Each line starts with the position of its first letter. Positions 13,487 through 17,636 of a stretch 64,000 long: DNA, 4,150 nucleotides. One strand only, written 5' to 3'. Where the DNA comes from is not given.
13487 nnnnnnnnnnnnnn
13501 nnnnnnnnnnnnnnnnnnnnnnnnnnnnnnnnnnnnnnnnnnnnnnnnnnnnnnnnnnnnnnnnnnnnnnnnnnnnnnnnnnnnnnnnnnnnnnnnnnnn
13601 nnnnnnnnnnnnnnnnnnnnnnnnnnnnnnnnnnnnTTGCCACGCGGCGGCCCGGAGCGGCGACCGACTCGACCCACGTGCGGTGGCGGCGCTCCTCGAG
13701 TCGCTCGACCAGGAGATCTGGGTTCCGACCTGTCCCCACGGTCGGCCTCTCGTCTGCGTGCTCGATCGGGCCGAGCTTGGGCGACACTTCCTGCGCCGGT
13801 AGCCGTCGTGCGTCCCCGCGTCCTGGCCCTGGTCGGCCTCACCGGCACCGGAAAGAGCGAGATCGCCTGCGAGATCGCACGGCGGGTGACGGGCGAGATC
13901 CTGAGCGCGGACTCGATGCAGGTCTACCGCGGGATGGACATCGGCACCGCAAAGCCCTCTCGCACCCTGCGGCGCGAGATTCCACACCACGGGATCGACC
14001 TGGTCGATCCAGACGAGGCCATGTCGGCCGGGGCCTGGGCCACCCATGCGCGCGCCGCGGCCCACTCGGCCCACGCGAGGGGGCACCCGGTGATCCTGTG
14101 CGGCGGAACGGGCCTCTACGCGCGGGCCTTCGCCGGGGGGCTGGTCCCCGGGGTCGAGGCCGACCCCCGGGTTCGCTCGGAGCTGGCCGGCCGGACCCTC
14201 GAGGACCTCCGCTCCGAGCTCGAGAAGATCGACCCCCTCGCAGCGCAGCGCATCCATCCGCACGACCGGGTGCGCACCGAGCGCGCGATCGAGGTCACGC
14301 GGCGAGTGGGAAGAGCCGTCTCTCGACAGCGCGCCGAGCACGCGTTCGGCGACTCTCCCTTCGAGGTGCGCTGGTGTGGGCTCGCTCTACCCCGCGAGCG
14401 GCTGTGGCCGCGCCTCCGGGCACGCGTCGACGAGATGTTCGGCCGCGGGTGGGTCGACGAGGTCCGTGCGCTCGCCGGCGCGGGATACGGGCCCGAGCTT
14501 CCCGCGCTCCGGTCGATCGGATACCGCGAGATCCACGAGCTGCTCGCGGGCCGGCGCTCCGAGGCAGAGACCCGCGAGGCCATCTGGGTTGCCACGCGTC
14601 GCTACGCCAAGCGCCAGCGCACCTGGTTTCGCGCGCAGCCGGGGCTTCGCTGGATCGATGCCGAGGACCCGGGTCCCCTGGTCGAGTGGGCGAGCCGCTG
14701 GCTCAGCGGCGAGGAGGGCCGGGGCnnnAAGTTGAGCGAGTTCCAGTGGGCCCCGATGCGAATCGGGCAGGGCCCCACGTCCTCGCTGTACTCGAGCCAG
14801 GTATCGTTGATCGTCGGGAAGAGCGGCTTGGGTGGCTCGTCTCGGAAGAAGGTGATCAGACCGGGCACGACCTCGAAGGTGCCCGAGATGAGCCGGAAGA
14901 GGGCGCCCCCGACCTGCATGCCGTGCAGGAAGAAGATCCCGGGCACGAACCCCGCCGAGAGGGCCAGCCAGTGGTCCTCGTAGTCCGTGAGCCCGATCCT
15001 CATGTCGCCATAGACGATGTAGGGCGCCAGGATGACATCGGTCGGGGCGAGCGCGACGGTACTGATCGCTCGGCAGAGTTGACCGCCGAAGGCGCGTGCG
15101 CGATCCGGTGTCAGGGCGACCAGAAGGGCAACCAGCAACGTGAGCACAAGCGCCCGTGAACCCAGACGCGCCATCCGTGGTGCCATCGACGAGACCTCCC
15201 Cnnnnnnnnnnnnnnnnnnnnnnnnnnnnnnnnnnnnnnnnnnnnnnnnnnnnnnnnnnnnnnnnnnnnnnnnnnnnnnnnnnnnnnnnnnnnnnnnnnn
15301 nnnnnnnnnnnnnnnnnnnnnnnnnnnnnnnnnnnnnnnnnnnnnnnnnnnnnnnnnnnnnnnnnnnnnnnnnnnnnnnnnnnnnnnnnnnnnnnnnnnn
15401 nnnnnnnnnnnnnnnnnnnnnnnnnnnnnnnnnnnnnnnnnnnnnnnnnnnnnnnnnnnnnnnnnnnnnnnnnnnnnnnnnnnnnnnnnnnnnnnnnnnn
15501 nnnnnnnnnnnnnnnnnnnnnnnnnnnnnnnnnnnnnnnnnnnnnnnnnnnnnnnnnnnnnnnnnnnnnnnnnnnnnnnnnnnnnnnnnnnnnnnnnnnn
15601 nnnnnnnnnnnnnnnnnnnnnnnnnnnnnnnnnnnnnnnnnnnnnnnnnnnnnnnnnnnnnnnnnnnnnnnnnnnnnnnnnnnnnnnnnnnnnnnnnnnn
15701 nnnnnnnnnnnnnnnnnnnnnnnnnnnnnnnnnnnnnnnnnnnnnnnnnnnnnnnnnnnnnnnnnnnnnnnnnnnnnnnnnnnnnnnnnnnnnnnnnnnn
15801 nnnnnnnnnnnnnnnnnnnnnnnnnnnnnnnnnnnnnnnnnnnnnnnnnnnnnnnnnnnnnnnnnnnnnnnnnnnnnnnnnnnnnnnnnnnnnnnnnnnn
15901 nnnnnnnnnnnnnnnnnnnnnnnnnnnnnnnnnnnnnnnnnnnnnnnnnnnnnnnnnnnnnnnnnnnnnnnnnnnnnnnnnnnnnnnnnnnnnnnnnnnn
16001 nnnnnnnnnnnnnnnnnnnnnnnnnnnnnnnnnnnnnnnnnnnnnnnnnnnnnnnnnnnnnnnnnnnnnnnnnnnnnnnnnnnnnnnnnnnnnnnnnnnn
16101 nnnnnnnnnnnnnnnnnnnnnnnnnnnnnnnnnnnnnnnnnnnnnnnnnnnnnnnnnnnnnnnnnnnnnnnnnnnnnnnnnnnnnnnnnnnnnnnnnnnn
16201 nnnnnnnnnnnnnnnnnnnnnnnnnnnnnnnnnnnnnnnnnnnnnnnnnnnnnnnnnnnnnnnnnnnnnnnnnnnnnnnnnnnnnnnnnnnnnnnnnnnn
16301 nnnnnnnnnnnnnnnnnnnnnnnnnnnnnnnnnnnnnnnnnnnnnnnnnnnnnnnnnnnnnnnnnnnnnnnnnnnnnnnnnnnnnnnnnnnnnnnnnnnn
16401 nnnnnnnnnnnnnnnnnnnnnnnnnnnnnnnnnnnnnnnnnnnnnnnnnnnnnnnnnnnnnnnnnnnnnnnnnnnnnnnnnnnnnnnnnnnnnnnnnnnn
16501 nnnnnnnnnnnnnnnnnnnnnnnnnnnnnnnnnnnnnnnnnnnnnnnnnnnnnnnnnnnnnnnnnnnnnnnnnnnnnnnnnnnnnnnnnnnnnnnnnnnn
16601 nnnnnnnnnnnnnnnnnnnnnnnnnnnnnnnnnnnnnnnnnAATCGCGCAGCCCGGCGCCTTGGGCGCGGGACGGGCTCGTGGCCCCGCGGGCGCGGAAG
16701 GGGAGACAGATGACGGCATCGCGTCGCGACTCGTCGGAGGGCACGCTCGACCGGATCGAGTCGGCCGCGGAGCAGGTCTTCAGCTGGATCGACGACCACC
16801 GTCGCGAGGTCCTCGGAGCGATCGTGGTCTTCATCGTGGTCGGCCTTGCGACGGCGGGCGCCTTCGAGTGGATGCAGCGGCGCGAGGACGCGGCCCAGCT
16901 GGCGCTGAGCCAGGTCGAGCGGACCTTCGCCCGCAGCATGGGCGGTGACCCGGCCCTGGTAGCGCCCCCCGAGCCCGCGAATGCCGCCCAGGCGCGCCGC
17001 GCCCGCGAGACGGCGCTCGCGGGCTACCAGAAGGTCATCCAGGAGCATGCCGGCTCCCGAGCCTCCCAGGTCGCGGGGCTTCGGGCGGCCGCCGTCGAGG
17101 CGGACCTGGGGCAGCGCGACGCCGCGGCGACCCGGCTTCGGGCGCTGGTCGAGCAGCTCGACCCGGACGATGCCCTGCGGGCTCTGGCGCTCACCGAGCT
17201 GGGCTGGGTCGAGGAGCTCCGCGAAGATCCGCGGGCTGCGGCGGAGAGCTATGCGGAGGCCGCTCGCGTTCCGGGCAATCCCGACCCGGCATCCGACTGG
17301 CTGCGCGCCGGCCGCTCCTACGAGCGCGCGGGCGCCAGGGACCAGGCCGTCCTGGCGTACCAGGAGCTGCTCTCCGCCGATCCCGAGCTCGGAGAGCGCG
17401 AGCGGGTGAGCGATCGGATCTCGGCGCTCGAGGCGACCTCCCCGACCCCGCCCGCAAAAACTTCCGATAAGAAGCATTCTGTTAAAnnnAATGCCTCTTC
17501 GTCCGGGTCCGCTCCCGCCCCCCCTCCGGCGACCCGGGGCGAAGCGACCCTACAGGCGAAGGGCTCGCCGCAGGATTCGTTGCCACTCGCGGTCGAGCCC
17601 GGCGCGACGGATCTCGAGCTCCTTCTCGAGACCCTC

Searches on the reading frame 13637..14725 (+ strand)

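Call 55: search_protein_families(library=pfam, proteins=[window:13637-14725:+], max_evalue=0.01)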
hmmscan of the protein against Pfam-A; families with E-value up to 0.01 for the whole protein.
window:13637-14725:+ (363 aa): 4 families
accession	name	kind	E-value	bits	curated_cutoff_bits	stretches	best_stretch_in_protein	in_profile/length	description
PF01715.23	IPPT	-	2.6e-73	247.1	23.6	1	95-334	1-243/243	IPP transferase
PF01745.22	IPT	-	0.00012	22.1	20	1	61-109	2-50/233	Isopentenyl transferase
PF13671.12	AAA_33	-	0.0029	18.4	27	1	62-154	1-75/143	AAA domain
PF13191.12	AAA_16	-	0.0032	18.4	32.6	1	58-175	22-104/167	AAA ATPase domain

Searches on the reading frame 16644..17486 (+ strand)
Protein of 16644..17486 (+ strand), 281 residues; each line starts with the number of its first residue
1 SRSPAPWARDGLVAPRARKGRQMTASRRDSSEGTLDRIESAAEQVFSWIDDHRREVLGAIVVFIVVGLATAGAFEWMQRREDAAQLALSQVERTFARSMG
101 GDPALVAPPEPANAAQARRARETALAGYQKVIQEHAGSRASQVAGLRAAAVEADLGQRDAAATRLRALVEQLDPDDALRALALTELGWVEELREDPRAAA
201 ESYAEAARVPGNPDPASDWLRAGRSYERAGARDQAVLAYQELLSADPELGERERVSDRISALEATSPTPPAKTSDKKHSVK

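Call 55: search_protein_families(library=pfam, proteins=[window:16644-17486:+], max_evalue=0.01)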
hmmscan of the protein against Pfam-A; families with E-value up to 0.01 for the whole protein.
window:16644-17486:+ (281 aa): 2 families
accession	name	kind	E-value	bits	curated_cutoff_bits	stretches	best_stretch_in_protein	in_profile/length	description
PF13174.12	TPR_6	-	1.2e-05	26.1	26.3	1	220-247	4-31/33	Tetratricopeptide repeat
PF09976.15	TPR_21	-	0.00047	20.4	25.5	1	56-259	11-188/193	Tetratricopeptide repeat-like domain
